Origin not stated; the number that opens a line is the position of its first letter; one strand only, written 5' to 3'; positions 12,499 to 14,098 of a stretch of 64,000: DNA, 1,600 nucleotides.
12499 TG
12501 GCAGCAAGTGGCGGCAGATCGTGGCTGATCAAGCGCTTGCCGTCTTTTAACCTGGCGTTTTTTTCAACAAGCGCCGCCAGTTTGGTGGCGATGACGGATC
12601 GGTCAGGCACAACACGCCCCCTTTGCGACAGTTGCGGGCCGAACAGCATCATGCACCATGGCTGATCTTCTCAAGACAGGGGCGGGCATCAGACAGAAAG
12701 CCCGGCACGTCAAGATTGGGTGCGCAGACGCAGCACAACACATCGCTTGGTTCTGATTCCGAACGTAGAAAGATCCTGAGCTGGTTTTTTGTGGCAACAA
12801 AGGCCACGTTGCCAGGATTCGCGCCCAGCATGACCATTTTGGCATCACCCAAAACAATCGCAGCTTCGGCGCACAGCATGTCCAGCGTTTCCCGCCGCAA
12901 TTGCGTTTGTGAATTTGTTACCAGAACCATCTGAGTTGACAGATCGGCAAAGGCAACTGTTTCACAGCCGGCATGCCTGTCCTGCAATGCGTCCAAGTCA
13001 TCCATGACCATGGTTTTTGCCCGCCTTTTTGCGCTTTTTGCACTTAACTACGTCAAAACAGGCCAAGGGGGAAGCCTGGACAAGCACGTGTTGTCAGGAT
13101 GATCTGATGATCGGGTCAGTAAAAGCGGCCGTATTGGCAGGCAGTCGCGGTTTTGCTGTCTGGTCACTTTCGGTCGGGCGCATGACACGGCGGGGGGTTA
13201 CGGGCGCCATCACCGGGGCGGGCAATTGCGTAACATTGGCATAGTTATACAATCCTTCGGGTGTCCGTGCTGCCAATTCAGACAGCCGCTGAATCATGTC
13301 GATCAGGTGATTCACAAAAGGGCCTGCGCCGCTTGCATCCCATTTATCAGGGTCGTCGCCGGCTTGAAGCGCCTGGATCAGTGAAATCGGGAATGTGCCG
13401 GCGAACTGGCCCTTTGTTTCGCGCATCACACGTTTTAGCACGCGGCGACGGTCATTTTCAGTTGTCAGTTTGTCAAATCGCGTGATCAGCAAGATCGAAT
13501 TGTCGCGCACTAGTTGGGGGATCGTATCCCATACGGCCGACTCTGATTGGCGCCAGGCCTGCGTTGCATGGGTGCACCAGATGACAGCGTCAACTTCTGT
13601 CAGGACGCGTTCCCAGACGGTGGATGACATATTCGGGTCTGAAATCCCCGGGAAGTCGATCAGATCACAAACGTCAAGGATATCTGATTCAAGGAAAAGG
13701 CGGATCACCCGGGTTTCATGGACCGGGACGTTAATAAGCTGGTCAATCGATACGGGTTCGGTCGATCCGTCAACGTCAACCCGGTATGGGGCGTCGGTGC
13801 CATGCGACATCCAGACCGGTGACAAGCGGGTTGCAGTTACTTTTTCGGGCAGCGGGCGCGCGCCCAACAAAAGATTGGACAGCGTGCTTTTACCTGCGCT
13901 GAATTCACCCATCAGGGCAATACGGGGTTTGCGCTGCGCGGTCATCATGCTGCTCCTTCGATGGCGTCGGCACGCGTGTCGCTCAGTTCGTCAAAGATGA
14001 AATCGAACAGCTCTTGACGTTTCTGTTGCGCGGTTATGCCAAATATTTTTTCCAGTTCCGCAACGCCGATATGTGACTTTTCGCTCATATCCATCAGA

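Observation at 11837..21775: Eight-gene kinase / FHA / PP2C + triple dynamin-like GTPase + Roadblock-like operon: candidate uncharacterised phospho-regulated membrane-remodelling or Eleos-like defence system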

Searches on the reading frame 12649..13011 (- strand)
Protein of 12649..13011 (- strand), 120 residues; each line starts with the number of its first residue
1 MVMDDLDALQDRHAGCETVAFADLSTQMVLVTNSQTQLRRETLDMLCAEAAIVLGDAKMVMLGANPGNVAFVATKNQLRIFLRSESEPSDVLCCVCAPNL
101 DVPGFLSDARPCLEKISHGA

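Call 4: search_protein_families(library=pfam, proteins=[window:12649-13011:-], max_evalue=0.1)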
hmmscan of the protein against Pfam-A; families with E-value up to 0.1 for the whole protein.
window:12649-13011:- (120 aa): 0 families

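Call 5: search_protein_families(library=padloc, proteins=[window:12649-13011:-], max_evalue=0.1)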
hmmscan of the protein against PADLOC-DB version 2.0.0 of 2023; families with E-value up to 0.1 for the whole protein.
window:12649-13011:- (120 aa): 0 families

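Call 6: search_protein_families(library=ncbifam, proteins=[window:12649-13011:-], max_evalue=0.1)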
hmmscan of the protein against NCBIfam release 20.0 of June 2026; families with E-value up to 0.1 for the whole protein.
window:12649-13011:- (120 aa): 1 family
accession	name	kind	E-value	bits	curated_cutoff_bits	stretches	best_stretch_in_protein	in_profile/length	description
NF008868.0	PRK11903.1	equivalog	0.09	11.3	444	1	27-74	334-382/521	3,4-dehydroadipyl-CoA semialdehyde dehydrogenase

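Call 14: find_homologous_proteins(query=window:12649-13011:-, max_evalue=0.001)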
Query window:12649-13011:- (120 aa): 81 proteins with E <= 0.001 among 86 candidates.
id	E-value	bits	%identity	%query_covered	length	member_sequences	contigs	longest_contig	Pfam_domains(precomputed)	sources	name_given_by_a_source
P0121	1.4e-71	255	100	98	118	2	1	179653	-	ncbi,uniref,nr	ncbi:hypothetical protein [Yoonia sp.]|uniref:hypothetical protein n=1 Tax=Yoonia sp. TaxID=2212373 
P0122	3.2e-53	196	77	99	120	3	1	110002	-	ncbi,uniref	ncbi:hypothetical protein [Yoonia sp.]|uniref:hypothetical protein n=1 Tax=Yoonia sp. TaxID=2212373 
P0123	3.8e-53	196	76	100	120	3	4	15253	-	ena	-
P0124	3.2e-51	190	75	100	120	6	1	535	-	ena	-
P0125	1.3e-48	181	71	100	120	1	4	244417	-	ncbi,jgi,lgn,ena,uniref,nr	ncbi:hypothetical protein [Yoonia sp.]|uniref:hypothetical protein n=1 Tax=Yoonia sp. TaxID=2212373 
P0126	3.4e-48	180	72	100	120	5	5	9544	-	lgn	-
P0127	5.5e-48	179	71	100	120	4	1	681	-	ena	-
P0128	6.1e-48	179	69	100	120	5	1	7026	-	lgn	-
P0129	2.4e-47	177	69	100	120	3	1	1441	-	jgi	-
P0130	6.9e-47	176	68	100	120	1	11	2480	-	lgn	-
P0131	9.8e-47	175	66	100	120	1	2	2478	-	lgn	-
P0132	1.7e-46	175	69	100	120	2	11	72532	-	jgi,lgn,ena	-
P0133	1.9e-46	175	68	99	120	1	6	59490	-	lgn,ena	-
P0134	5.4e-46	173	68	100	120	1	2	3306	-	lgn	-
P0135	5.9e-46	173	68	99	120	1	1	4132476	-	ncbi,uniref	ncbi:hypothetical protein [Yoonia sp. SS1-5]|uniref:Uncharacterized protein n=1 Tax=Yoonia rhodophyt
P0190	5.0e-18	83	41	99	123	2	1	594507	-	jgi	jgi:hypothetical protein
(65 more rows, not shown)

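Call 19: search_solved_structures(query=A1, max_evalue=10, show_alignments=2)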
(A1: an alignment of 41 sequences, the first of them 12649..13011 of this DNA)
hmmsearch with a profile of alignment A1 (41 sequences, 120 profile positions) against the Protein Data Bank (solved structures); distinct sequences matched with E-value up to 10: 3.
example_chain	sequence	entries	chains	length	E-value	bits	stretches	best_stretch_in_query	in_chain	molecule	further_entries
2a4k_A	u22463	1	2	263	1.2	12.5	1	24-65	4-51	3-oxoacyl-[acyl carrier protein] reductase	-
8u15_C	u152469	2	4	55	1.5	12.3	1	72-102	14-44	Sal-like protein 4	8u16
2b6e_A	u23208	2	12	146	1.5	12.2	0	36-78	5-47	Hypothetical UPF0152 protein HI1161 | Putative esterase HI1161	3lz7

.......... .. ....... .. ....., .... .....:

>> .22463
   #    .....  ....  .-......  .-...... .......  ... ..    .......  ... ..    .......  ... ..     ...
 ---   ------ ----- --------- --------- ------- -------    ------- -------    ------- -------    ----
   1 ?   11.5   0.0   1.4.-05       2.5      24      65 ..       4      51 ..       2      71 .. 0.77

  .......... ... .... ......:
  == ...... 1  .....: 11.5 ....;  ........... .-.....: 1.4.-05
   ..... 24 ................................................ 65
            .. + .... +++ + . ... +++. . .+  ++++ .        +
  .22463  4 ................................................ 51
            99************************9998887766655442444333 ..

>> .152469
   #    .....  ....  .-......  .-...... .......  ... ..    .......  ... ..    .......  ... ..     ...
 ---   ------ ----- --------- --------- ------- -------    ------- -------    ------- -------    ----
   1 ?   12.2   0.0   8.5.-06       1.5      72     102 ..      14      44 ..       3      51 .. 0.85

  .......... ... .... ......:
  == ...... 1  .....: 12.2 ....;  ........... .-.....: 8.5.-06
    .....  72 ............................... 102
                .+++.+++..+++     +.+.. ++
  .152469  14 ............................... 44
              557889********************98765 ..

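Call 24: predict_structure(alignment_id=A1)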
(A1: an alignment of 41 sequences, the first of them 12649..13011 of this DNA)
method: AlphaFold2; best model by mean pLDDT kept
length: 120 residues; sequences in the alignment: 41
mean_pLDDT: 82.9   pTM: 0.74
mean pLDDT of the five models: 82.9, 81.9, 78.2, 76.2, 75.9
residues with pLDDT >= 90: 17; 70-90: 88; 50-70: 15; < 50: 0
segments of 3 or more residues with pLDDT < 50: none
pLDDT, mean of each block of 10 residues (from residue 1): 85 88 86 85 87 68 66 87 86 90 88 79
secondary structure, 60 per line:
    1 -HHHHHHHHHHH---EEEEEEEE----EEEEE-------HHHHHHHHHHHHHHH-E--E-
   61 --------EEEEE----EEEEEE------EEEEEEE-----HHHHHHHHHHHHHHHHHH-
elements in order: H2-12 E16-23 E28-32 H40-54 E69-73 E78-83 E90-96 H102-119

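Call 27: fold_search(model_id=the predicted structure, library=pdb)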
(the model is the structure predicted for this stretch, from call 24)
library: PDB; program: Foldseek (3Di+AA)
matches with E <= 10: 904; with E <= 0.001: 75
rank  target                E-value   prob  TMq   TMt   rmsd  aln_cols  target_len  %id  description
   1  3kye_A                9.7e-06  1.00  0.75  0.75   3.0       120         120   11  Crystal Structure of Roadblock/LC7 Domain from Streptomyces avermitilis (released 2009-12-22)
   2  3kye_B                9.7e-06  1.00  0.77  0.76   2.9       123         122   14  Crystal Structure of Roadblock/LC7 Domain from Streptomyces avermitilis (released 2009-12-22)
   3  3kye_C                1.9e-05  1.00  0.78  0.78   2.5       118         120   12  Crystal Structure of Roadblock/LC7 Domain from Streptomyces avermitilis (released 2009-12-22)
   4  6hjm_C                2.9e-05  1.00  0.76  0.73   2.6       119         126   14  Myxococcus xanthus MglB (released 2019-12-04)
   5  6hjm_D                3.1e-05  1.00  0.75  0.75   2.7       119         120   16  Myxococcus xanthus MglB (released 2019-12-04)
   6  6hjm_B                3.5e-05  1.00  0.77  0.73   2.6       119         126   14  Myxococcus xanthus MglB (released 2019-12-04)
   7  6hjm_E                3.5e-05  1.00  0.76  0.74   2.7       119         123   15  Myxococcus xanthus MglB (released 2019-12-04)
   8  6hjm_R                3.7e-05  1.00  0.75  0.72   2.8       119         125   16  Myxococcus xanthus MglB (released 2019-12-04)
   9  6izw_C                3.9e-05  1.00  0.76  0.74   2.6       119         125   14  Myxococcus xanthus MglA bound to GTP-gamma-S and MglB (released 2019-10-16)
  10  5yk3_B                4.2e-05  1.00  0.74  0.72   3.1       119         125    9  human Ragulator complex (released 2019-01-23)
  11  6hjm_L                4.2e-05  1.00  0.74  0.72   2.9       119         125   13  Myxococcus xanthus MglB (released 2019-12-04)
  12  6hjm_A                4.2e-05  1.00  0.74  0.70   3.0       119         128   13  Myxococcus xanthus MglB (released 2019-12-04)
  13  6hjm_S                4.4e-05  1.00  0.75  0.71   2.8       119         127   16  Myxococcus xanthus MglB (released 2019-12-04)
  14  6b9x_B                4.7e-05  1.00  0.74  0.71   3.3       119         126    9  Crystal structure of Ragulator (released 2017-11-08)
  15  6hjm_P                5.6e-05  1.00  0.75  0.69   2.7       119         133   15  Myxococcus xanthus MglB (released 2019-12-04)
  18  6hjm_K                6.4e-05  1.00  0.75  0.76   2.8       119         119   15  Myxococcus xanthus MglB (released 2019-12-04)
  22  6hjm_J                7.2e-05  1.00  0.76  0.74   2.6       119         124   14  Myxococcus xanthus MglB (released 2019-12-04)
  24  6hjm_H                7.6e-05  1.00  0.75  0.75   2.8       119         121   15  Myxococcus xanthus MglB (released 2019-12-04)
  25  6hjm_F                7.6e-05  1.00  0.75  0.71   2.8       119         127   15  Myxococcus xanthus MglB (released 2019-12-04)
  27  6hjm_O                9.7e-05  1.00  0.75  0.74   2.8       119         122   16  Myxococcus xanthus MglB (released 2019-12-04)
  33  6hjm_Q                1.2e-04  1.00  0.76  0.73   2.7       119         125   15  Myxococcus xanthus MglB (released 2019-12-04)
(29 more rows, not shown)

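Call 85: find_encoding_contigs(protein=P0190, flank=9000, max_places=1)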
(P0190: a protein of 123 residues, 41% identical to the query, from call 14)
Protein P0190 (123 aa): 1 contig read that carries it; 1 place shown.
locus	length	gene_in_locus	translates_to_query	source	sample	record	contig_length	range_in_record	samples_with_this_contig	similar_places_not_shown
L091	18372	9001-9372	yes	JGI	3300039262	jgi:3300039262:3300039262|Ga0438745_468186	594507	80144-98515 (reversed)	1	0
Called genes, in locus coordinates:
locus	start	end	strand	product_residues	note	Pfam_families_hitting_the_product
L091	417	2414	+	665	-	PF00270:DEAD, PF04851:ResIII (faint), PF00271:Helicase_C, PF03880:DbpA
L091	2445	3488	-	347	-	PF03480:DctP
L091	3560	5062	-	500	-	PF06808:DctM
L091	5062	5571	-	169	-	PF04290:DctQ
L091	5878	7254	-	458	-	PF00202:Aminotran_3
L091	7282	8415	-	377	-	PF00355:Rieske, PF00848:Ring_hydroxyl_A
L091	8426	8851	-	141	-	PF02627:CMD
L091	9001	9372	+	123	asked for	-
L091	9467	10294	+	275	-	-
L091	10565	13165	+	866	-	PF00069:Pkinase, PF07714:PK_Tyr_Ser-Thr, PF03109:ABC1 (weak)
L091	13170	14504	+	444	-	-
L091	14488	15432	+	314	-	PF00481:PP2C, PF13672:PP2C_2, PF07228:SpoIIE (faint)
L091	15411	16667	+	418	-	-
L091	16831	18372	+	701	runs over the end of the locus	PF00350:Dynamin_N, PF00009:GTP_EFTU (weak)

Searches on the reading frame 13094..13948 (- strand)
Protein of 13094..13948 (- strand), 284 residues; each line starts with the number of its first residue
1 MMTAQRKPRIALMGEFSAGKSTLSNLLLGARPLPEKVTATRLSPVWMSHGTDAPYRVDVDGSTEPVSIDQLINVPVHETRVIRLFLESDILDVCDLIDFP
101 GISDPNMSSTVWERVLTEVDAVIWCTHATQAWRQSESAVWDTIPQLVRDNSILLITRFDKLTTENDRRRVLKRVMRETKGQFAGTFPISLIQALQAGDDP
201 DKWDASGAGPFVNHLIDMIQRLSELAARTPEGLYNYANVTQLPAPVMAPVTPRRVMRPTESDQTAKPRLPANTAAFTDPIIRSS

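Call 4: search_protein_families(library=pfam, proteins=[window:13094-13948:-], max_evalue=0.1)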
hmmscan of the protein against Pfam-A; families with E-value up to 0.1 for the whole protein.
window:13094-13948:- (284 aa): 4 families
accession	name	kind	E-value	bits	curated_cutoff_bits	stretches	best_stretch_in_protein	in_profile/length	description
PF00350.29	Dynamin_N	-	6e-10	39.8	27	1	10-137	1-147/168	Dynamin family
PF01926.29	MMR_HSR1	-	1.9e-05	25.2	21.9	1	9-145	1-102/113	50S ribosome-binding GTPase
PF00009.33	GTP_EFTU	-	0.028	14.5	26.5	0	95-195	72-171/188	Elongation factor Tu GTP binding domain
PF00005.33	ABC_tran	-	0.046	14.8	25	1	3-30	7-34/137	ABC transporter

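Call 5: search_protein_families(library=padloc, proteins=[window:13094-13948:-], max_evalue=0.1)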
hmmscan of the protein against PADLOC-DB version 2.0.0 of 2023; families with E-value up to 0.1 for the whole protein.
window:13094-13948:- (284 aa): 2 families
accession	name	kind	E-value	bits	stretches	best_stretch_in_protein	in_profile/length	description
PDLC03839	LeoA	-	3.4e-07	27.7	1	3-35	53-83/559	-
PDLC03841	LeoBC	-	0.00016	19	1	9-129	79-160/601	-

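Call 6: search_protein_families(library=ncbifam, proteins=[window:13094-13948:-], max_evalue=0.1)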
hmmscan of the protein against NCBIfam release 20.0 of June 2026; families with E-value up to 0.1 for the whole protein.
window:13094-13948:- (284 aa): 8 families
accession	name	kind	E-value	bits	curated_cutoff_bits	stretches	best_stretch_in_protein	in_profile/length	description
NF000908.1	PRK00089.1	equivalog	1.2e-08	34.6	237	1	97-192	56-152/291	GTPase Era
NF052648.1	DynmDynABac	equivalog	0.0016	16.4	1600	1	5-40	608-643/1187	dynamin GTPase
TIGR00231.1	small_GTP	domain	0.0041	16.9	42.5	1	7-125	3-83/164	GTP-binding protein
TIGR00436.1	era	equivalog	0.0045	16.4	116.25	0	9-30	2-23/270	GTPase Era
TIGR03918.1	GTP_HydF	equivalog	0.0059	15.5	325.55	0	6-29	6-29/392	[FeFe] hydrogenase H-cluster maturation GTPase HydF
TIGR03594.1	GTPase_EngA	equivalog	0.0067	15.5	306.7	0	6-30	174-198/432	ribosome biogenesis GTPase Der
TIGR03598.1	GTPase_YsxC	equivalog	0.014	15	124.45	0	3-31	14-42/186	ribosome biogenesis GTP-binding protein YihA/YsxC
TIGR01277.1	thiQ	equivalog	0.054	13.1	245.05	1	4-30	21-47/213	thiamine ABC transporter ATP-binding protein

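Call 47: search_solved_structures(query=window:13094-13948:-, max_evalue=0.1)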
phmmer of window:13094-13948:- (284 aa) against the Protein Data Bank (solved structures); distinct sequences matched with E-value up to 0.1: 10.
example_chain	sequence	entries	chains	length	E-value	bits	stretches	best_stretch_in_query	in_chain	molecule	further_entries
5owv_C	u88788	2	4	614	1.1e-12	51.1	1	6-179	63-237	GTP-binding protein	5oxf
7c1o_A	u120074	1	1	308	0.00078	22.1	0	96-171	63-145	GTPase Era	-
3r9w_A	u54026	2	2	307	0.0018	20.9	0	97-171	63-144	GTPase Era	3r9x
3iev_A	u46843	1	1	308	0.0018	20.9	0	97-171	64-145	GTP-binding protein era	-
4m9q_A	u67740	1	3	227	0.035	16.7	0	110-201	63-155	ARF-like GTPase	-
6jfk_A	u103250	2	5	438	0.049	16.2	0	3-198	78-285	Mitofusin-2,cDNA FLJ57997, highly similar to Transmembrane GTPase MFN2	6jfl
5di3_B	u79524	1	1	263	0.057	16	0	110-201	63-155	ADP-ribosylation factor-like protein 13B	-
8csp_a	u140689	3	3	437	0.073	15.6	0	6-44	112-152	GTPase Era, mitochondrial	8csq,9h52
8wd9_D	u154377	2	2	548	0.09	15.3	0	9-42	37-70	Probable dipeptide-transport ATP-binding protein ABC transporter DppD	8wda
8wdb_D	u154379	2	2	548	0.09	15.3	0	9-42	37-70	Probable dipeptide-transport ATP-binding protein ABC transporter DppD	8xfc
